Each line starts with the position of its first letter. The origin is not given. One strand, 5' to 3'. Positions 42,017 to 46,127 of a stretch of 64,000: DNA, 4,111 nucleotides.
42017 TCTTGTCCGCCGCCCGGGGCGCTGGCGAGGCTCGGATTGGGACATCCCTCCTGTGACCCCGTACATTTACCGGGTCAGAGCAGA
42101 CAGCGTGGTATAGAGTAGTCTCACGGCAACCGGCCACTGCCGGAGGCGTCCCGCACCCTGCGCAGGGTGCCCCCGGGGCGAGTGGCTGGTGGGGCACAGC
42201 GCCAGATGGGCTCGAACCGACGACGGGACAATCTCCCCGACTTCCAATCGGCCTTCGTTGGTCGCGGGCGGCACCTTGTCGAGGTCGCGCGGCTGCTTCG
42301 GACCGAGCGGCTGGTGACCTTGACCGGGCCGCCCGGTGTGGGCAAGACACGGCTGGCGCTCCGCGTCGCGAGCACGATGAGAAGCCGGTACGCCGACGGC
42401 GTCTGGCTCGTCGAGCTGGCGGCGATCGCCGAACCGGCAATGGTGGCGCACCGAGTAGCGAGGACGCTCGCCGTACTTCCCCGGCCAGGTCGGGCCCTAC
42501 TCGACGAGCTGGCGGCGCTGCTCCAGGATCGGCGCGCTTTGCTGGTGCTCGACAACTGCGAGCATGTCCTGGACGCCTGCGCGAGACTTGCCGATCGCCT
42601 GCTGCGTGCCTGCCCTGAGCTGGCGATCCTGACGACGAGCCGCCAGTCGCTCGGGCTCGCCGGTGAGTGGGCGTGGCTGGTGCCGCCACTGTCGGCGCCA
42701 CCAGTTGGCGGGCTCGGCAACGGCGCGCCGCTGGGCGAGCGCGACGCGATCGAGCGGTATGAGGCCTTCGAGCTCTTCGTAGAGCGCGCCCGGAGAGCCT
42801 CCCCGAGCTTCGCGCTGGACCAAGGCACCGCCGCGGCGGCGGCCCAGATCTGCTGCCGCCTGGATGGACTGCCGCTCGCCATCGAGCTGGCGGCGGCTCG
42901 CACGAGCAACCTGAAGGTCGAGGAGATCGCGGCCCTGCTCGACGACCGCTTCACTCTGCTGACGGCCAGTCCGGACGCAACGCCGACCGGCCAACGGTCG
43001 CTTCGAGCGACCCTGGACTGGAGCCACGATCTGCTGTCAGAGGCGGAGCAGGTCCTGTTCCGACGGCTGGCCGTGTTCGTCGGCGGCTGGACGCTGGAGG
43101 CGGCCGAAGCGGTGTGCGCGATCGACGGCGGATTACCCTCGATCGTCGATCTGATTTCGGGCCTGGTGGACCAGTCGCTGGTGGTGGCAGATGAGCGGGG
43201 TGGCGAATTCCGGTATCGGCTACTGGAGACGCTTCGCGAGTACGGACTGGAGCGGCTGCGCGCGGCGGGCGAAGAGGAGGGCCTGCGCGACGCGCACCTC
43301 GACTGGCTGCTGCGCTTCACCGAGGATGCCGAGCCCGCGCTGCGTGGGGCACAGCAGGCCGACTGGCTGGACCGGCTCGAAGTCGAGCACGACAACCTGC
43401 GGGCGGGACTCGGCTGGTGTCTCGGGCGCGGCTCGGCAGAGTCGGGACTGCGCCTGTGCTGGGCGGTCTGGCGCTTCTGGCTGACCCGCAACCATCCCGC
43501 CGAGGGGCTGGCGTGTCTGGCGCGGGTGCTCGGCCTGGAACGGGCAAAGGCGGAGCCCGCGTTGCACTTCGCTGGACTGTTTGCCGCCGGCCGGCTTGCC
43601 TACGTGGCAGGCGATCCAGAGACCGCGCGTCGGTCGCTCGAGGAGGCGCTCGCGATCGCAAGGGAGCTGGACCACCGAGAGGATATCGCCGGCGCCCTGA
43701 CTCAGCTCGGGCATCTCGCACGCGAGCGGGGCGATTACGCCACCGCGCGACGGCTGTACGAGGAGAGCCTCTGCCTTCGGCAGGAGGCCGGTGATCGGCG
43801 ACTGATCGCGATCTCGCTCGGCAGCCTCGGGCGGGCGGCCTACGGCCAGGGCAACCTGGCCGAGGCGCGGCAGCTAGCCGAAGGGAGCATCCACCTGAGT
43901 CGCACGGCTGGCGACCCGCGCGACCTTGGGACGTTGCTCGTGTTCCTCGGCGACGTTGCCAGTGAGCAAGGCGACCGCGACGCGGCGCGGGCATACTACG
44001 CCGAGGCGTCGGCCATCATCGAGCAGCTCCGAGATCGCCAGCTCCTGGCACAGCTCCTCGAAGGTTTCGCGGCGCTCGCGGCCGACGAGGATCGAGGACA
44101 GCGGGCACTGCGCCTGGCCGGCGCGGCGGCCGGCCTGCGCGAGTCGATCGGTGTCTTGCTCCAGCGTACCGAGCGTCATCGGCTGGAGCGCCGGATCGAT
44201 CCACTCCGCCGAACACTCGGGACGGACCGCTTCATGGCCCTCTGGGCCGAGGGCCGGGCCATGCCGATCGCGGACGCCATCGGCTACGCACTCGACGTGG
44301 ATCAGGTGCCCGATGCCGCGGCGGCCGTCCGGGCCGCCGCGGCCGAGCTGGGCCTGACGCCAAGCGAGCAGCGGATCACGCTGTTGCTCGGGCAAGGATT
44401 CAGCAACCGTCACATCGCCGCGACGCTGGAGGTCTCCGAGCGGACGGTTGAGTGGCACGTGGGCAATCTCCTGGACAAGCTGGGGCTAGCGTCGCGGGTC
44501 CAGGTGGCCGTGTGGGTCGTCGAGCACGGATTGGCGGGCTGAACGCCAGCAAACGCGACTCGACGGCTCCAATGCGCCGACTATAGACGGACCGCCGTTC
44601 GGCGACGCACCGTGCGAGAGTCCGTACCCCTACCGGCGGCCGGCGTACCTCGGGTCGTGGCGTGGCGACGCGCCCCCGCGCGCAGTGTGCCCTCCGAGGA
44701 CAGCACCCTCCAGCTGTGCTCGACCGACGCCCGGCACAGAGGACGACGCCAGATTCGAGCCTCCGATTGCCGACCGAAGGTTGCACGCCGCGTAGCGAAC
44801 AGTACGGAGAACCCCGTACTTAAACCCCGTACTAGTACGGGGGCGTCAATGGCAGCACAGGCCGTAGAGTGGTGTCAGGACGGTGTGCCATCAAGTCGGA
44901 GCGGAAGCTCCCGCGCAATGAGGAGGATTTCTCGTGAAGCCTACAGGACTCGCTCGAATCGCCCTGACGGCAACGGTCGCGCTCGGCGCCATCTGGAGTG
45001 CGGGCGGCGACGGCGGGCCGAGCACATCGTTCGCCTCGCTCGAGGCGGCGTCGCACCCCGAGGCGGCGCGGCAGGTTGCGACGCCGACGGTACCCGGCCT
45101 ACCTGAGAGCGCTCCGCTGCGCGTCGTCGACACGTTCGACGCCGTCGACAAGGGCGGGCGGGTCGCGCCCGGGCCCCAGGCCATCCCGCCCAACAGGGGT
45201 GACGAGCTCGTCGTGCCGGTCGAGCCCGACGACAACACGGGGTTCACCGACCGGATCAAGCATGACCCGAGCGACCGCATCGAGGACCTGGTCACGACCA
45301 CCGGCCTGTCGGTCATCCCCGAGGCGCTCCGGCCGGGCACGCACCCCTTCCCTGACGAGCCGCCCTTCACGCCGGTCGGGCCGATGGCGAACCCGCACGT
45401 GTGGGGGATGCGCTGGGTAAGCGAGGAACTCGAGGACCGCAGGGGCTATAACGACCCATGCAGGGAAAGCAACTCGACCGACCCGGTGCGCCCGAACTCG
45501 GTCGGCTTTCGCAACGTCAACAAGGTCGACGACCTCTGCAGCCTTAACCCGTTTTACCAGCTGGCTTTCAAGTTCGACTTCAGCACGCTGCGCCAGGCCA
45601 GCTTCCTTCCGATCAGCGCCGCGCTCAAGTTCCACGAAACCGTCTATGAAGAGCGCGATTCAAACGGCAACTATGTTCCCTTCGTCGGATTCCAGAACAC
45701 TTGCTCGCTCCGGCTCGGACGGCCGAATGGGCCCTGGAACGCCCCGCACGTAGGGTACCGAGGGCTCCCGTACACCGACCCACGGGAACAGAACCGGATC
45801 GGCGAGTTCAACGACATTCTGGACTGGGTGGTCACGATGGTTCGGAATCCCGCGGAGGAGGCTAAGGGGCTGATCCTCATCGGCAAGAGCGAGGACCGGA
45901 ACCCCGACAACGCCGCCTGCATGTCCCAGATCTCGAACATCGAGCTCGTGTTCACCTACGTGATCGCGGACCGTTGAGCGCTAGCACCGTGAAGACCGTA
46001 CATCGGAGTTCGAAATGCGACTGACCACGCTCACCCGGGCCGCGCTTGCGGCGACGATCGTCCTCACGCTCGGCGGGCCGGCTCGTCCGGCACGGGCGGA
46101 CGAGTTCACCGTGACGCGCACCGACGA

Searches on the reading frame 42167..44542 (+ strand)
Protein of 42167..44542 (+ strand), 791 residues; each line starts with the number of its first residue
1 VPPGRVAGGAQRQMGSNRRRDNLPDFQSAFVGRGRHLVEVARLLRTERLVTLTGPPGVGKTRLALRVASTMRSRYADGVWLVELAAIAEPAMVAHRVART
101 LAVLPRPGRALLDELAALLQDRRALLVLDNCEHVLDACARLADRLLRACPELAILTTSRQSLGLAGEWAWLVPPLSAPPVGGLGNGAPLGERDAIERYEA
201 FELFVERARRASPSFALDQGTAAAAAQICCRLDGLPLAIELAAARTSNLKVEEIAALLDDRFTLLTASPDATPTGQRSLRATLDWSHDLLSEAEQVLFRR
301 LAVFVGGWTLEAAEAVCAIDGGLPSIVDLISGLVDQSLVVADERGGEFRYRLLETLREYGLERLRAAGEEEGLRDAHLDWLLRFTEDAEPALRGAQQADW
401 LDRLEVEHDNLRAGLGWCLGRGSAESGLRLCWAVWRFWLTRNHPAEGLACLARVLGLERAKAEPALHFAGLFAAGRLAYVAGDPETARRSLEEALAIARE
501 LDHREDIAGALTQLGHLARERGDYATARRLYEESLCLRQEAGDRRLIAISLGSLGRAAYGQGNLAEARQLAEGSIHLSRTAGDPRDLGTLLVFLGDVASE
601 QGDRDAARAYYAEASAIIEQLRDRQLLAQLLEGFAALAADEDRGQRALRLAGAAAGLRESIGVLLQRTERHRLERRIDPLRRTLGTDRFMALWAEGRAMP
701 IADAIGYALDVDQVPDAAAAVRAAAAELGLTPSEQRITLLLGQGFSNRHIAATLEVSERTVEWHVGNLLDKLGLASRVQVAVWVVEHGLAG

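Call 18: search_protein_families(library=pfam, max_evalue=0.001, proteins=[window:42167-44542:+])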
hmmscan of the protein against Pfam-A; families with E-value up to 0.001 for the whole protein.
window:42167-44542:+ (791 aa): 14 families
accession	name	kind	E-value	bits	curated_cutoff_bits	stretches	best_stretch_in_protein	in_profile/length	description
PF13424.12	TPR_12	-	7.1e-18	65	30.1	2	506-573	1-70/77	Tetratricopeptide repeat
PF00196.25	GerE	-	1.1e-13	51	23.5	1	730-783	3-56/57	Bacterial regulatory proteins, luxR family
PF17874.7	TPR_MalT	-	1.5e-12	47.9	45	1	471-620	43-193/336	MalT-like TPR region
PF07719.23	TPR_2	-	1.2e-11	44.2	27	0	470-499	3-32/34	Tetratricopeptide repeat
PF13374.12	TPR_10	-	5.1e-10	39.5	27.5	1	508-541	2-35/42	Tetratricopeptide repeat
PF13401.12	AAA_22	-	2.1e-09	38.2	27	1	46-147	4-102/130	AAA domain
PF13176.12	TPR_7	-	2.8e-08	33.7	27.9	0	510-544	1-35/36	Tetratricopeptide repeat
PF13191.12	AAA_16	-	3.6e-06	28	32.6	1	30-147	2-129/167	AAA ATPase domain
PF13181.12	TPR_8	-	6.6e-06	26.3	25.7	0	591-615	4-28/34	Tetratricopeptide repeat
PF00931.28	NB-ARC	-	1.1e-05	25.3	23.5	1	48-130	19-108/248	NB-ARC domain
PF20720.3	nSTAND3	-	0.0001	22.4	27.2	1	39-74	9-44/155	Novel STAND NTPase 3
PF05729.18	NACHT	-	0.00012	22.5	26.7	1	48-161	1-131/167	NACHT domain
PF13432.12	TPR_16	-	0.0002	22.2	32.7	1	513-575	2-58/65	Tetratricopeptide repeat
PF20703.3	nSTAND1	-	0.00036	20.7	27.1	1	27-149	13-148/379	Novel STAND NTPase 1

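Call 31: find_homologous_proteins(query=window:42167-44542:+, max_evalue=1e-30)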
Query window:42167-44542:+ (791 aa): 7997 proteins with E <= 1e-30 among 8000 candidates; the best 120 are listed.
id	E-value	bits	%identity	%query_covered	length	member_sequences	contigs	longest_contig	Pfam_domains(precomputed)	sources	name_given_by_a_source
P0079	7.4e-199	681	48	79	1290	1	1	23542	PF25872.1,PF13176.13,PF24885.2,PF13401.13,PF12770.13,PF00931.29,PF13374.13,PF07721.21,PF17874.8,PF00515.35,PF13424.13,PF13181.13,PF07719.24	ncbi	ncbi:MAG: tetratricopeptide repeat protein [Anaerolineae bacterium]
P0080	3.3e-197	676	53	92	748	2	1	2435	PF17874.8,PF25872.1,PF00196.26,PF13424.13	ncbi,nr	ncbi:MAG: tetratricopeptide repeat protein, partial [Chloroflexi bacterium]|nr:tetratricopeptide rep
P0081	7.8e-197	674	40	91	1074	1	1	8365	PF17874.8,PF25872.1,PF13424.13,PF00004.36,PF13401.13,PF20703.4,PF01637.25,PF13481.13,PF20720.4,PF00931.29,PF13191.13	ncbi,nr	ncbi:MAG TPA: NB-ARC domain-containing protein, partial [Rubrobacter sp.]|nr:NB-ARC domain-containin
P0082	3.2e-195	669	46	97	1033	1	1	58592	PF17874.8,PF25872.1,PF00196.26,PF13424.13,PF13176.13,PF13401.13,PF00211.26,PF07719.24,PF13191.13,PF13374.13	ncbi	-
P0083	6.0e-195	668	41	81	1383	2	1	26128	PF25872.1,PF01381.29,PF24885.2,PF13401.13,PF20703.4,PF01637.25,PF00931.29,PF13191.13,PF13374.13,PF25201.1,PF17874.8,PF00515.35,PF05729.19,PF13424.13,PF13181.13,PF13560.13,PF07719.24,PF13481.13,PF20720.4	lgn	-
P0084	1.2e-191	657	46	89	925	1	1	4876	PF17874.8,PF00515.35,PF25872.1,PF13424.13,PF13176.13,PF24885.2,PF13401.13,PF00211.26,PF13181.13,PF07719.24,PF13374.13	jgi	jgi:predicted ATPase/class 3 adenylate cyclase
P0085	1.4e-188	647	45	81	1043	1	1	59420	PF25872.1,PF13176.13,PF24885.2,PF13401.13,PF13374.13,PF17874.8,PF00515.35,PF13424.13,PF13432.13,PF00211.26,PF13181.13,PF07719.24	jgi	-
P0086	4.4e-187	642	41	97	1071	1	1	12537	PF12844.14,PF25872.1,PF01381.29,PF13401.13,PF20703.4,PF00931.29,PF13191.13,PF17874.8,PF00196.26,PF05729.19,PF13424.13,PF13560.13,PF20720.4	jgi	jgi:non-specific serine/threonine protein kinase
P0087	1.6e-185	637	48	98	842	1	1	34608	PF17874.8,PF25872.1,PF00196.26,PF13424.13,PF13401.13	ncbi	-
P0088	3.9e-185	636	45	87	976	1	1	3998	PF25872.1,PF13176.13,PF24885.2,PF13401.13,PF13428.13,PF13374.13,PF14559.13,PF17874.8,PF00515.35,PF13424.13,PF13432.13,PF00211.26,PF13181.13,PF07719.24,PF13174.13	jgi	jgi:predicted ATPase/class 3 adenylate cyclase/Tfp pilus assembly protein PilF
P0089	6.1e-185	635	44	79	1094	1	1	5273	PF12844.14,PF25872.1,PF01381.29,PF13176.13,PF13401.13,PF20703.4,PF13374.13,PF17874.8,PF00515.35,PF13424.13,PF13432.13,PF13181.13,PF13560.13,PF07719.24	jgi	jgi:non-specific serine/threonine protein kinase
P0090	1.1e-184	634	48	88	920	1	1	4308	PF25872.1,PF13176.13,PF13401.13,PF20703.4,PF13374.13,PF07721.21,PF14559.13,PF17874.8,PF00515.35,PF13424.13,PF00211.26,PF13181.13,PF07719.24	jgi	jgi:predicted ATPase/class 3 adenylate cyclase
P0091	8.5e-184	631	44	89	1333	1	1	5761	PF03704.24,PF17874.8,PF00515.35,PF25872.1,PF00196.26,PF13424.13,PF13401.13,PF13181.13,PF07719.24,PF00931.29,PF13374.13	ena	-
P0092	9.7e-184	631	47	80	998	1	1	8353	PF17874.8,PF00515.35,PF25872.1,PF13424.13,PF13176.13,PF13432.13,PF13401.13,PF00211.26,PF07719.24,PF13191.13,PF13374.13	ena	-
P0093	4.6e-183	629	48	79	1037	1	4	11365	PF13431.13,PF25872.1,PF13176.13,PF24885.2,PF13401.13,PF20703.4,PF13374.13,PF17874.8,PF00515.35,PF13424.13,PF00211.26,PF13181.13,PF07719.24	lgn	-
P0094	1.3e-182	627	48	95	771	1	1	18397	PF17874.8,PF00515.35,PF25872.1,PF00196.26,PF13424.13,PF13176.13,PF13432.13,PF13401.13,PF13181.13,PF07719.24,PF13374.13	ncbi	-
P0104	9.7e-180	618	48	97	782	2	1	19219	PF17874.8,PF25872.1,PF00196.26,PF13424.13,PF13401.13,PF20703.4,PF13374.13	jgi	jgi:non-specific serine/threonine protein kinase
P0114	2.8e-177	610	48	97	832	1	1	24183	PF25872.1,PF00196.26,PF13424.13,PF13401.13,PF20703.4,PF07719.24,PF13374.13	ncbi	-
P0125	1.8e-175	604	47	98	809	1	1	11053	PF25872.1,PF00196.26,PF13424.13,PF13401.13,PF13191.13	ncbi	-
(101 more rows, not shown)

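Call 51: find_encoding_contigs(protein=P0087, flank=10000, max_places=1)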
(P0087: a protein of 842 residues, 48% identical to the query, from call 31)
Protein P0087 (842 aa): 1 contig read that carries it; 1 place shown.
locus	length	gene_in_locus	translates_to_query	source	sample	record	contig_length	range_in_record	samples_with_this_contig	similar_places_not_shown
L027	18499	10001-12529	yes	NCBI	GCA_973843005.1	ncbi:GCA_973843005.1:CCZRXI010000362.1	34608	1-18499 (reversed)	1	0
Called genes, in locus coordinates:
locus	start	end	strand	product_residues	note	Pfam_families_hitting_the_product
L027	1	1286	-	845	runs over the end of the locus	PF11897:DUF3417, PF00343:Phosphorylase, PF28476:GlgP_C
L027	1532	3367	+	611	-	PF00009:GTP_EFTU, PF22042:EF-G_D2, PF03144:GTP_EFTU_D2, PF00679:EFG_C, PF21018:BipA_C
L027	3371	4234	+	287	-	PF17284:Spermine_synt_N, PF01564:Spermine_synth, PF13649:Methyltransf_25 (weak)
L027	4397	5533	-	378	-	PF00365:PFK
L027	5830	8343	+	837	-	PF08245:Mur_ligase_M, PF02875:Mur_ligase_C, PF12146:Hydrolase_4, PF00561:Abhydrolase_1, PF12697:Abhydrolase_6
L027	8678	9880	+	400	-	PF01820:Dala_Dala_lig_N, PF02786:CPSase_L_D2 (faint), PF02222:ATP-grasp (faint), PF07478:Dala_Dala_lig_C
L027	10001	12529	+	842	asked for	PF13401:AAA_22, PF25872:HTH_77 (faint), PF17874:TPR_MalT, PF13424:TPR_12 (weak), PF00196:GerE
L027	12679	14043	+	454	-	-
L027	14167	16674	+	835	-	PF03601:Cons_hypoth698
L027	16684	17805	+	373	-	PF00034:Cytochrom_C (faint), PF13442:Cytochrome_CBB3 (faint), PF06537:DHOR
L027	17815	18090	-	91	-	PF05685:Uma2 (weak)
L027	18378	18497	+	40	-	?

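Call 52: find_encoding_contigs(protein=P0094, flank=10000, max_places=1)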
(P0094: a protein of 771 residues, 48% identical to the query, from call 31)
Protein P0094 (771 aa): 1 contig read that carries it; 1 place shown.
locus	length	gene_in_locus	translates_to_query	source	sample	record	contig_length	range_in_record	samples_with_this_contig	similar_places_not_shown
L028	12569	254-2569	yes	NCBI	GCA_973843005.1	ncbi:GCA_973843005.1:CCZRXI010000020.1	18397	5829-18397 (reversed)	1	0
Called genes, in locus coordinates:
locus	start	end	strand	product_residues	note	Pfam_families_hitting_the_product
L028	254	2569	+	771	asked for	PF13401:AAA_22 (weak), PF25872:HTH_77, PF07719:TPR_2 (faint), PF17874:TPR_MalT, PF13424:TPR_12, PF13432:TPR_16 (weak), PF13424:TPR_12 (weak), PF00196:GerE, +4 more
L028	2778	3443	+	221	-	-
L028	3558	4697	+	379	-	-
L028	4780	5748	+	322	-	-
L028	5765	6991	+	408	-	-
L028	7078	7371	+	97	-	PF00196:GerE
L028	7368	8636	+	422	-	-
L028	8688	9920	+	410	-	-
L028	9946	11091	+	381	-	-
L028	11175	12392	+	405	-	-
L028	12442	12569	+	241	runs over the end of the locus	-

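Call 53: find_encoding_contigs(protein=P0080, flank=3000, max_places=1)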
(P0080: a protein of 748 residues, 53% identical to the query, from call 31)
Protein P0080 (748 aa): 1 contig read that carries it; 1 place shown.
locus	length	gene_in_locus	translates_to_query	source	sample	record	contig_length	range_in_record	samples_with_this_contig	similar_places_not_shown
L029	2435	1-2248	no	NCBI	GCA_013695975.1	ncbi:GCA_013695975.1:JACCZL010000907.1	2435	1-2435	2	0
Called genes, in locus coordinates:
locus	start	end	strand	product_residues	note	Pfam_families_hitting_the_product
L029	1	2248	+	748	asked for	PF25872:HTH_77, PF13424:TPR_12 (weak), PF17874:TPR_MalT (weak), PF13424:TPR_12, PF00196:GerE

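Call 66: search_protein_families(library=pfam, max_evalue=0.01, proteins=[L028:3558-4697:+, L028:4780-5748:+, L028:2778-3443:+, L027:12679-14043:+])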
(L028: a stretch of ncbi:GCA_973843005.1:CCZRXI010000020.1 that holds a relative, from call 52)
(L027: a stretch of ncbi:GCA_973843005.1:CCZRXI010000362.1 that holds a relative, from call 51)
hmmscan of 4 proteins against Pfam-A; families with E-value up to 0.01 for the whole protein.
L028:3558-4697:+ (379 aa): 0 families

L028:4780-5748:+ (322 aa): 0 families

L028:2778-3443:+ (221 aa): 0 families

L027:12679-14043:+ (454 aa): 0 families

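Call 67: find_encoding_contigs(protein=P0114, flank=6000, max_places=1)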
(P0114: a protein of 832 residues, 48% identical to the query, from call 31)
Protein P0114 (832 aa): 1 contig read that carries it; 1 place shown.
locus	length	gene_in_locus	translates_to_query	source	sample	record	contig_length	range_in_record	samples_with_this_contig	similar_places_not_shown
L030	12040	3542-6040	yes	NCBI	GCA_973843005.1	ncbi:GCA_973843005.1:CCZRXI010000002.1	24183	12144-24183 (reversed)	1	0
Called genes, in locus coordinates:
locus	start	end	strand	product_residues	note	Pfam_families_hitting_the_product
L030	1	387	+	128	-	?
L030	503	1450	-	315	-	PF00296:Bac_luciferase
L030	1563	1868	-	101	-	PF05016:ParE_toxin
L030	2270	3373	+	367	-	-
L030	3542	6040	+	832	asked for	PF13401:AAA_22 (weak), PF20703:nSTAND1, PF25872:HTH_77 (faint), PF07719:TPR_2 (faint), PF13374:TPR_10 (faint), PF13424:TPR_12, PF00196:GerE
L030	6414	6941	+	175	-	PF11937:DUF3455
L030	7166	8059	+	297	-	PF01590:GAF, PF13185:GAF_2, PF13492:GAF_3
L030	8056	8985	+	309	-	PF00082:Peptidase_S8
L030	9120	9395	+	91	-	-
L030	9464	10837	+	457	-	PF04055:Radical_SAM, PF13353:Fer4_12 (weak)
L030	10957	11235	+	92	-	-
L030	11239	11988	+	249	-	PF19541:DUF6065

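Call 68: find_encoding_contigs(protein=P0104, flank=6000, max_places=1)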
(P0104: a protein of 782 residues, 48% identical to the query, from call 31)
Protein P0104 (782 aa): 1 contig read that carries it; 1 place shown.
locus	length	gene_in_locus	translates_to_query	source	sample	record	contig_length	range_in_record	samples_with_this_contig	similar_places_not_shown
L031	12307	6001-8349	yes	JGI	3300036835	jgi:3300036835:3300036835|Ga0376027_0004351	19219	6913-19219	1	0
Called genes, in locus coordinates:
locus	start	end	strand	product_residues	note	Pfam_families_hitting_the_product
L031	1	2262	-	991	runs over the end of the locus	PF00664:ABC_membrane, PF00005:ABC_tran, PF02463:SMC_N (faint)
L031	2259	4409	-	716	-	PF03412:Peptidase_C39, PF00664:ABC_membrane, PF00005:ABC_tran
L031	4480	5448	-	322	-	PF00364:Biotin_lipoyl (weak)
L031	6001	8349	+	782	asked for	PF20703:nSTAND1 (faint), PF13401:AAA_22, PF13374:TPR_10 (faint), PF25872:HTH_77, PF13424:TPR_12 (weak), PF17874:TPR_MalT (weak), PF13424:TPR_12, PF00196:GerE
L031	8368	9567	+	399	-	PF01266:DAO (faint), PF01494:FAD_binding_3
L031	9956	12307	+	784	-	?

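Call 69: find_encoding_contigs(protein=P0125, flank=6000, max_places=1)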
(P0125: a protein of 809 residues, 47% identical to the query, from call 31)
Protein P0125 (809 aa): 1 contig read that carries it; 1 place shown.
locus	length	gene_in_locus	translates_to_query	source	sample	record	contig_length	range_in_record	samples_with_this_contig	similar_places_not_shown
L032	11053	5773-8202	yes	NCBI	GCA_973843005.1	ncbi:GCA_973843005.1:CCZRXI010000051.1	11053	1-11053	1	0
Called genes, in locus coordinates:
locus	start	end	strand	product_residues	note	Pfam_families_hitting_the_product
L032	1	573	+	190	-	?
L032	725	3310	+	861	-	PF13401:AAA_22 (weak), PF25872:HTH_77, PF13424:TPR_12 (weak), PF17874:TPR_MalT, PF13424:TPR_12 (weak), PF00196:GerE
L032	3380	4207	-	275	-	-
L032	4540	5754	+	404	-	PF07719:TPR_2 (faint), PF13176:TPR_7 (faint), PF13374:TPR_10 (faint), PF13424:TPR_12, PF00196:GerE, PF13936:HTH_38 (faint)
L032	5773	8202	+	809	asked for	PF13191:AAA_16 (weak), PF13401:AAA_22 (weak), PF25872:HTH_77 (faint), PF13424:TPR_12 (weak), PF00196:GerE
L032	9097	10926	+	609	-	PF25872:HTH_77 (faint), PF07719:TPR_2 (faint), PF13374:TPR_10 (faint), PF17874:TPR_MalT, PF13424:TPR_12, PF17874:TPR_MalT (weak), PF13424:TPR_12 (weak), PF00196:GerE, +1 more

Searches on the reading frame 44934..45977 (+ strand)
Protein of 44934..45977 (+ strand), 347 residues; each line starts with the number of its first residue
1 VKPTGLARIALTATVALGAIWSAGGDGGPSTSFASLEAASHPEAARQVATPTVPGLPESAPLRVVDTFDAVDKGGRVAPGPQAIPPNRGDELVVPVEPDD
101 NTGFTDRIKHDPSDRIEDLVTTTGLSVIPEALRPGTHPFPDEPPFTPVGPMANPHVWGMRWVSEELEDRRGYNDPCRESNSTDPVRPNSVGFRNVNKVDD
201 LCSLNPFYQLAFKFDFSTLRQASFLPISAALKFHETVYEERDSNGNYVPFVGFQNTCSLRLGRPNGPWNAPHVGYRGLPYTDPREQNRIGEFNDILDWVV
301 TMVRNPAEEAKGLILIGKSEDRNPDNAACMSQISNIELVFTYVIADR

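Call 14: search_protein_families(library=pfam, max_evalue=0.01, proteins=[window:44934-45977:+])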
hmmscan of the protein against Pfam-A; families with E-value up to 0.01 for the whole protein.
window:44934-45977:+ (347 aa): 0 families

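Call 19: find_homologous_proteins(query=window:44934-45977:+)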
Query window:44934-45977:+ (347 aa): 2 proteins with E <= 0.001 among 3454 candidates.
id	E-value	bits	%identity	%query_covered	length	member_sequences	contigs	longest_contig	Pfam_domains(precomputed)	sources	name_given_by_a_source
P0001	2.4e-237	805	100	100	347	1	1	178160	-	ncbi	-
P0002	1.2e-40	158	43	63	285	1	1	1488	-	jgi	jgi:hypothetical protein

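Call 20: find_encoding_contigs(protein=P0001, flank=10000, max_places=3)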
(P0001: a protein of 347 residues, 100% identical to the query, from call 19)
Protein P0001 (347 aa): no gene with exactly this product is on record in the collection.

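Call 21: find_encoding_contigs(protein=P0002, flank=5000, max_places=3)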
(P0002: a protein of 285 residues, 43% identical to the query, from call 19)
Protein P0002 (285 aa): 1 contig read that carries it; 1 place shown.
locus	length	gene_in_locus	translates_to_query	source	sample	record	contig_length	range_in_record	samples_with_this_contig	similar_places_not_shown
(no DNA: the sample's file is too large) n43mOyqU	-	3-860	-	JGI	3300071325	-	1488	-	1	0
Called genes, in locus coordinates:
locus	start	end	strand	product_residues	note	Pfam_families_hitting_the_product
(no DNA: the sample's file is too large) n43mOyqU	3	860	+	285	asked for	?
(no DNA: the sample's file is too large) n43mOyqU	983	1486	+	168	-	?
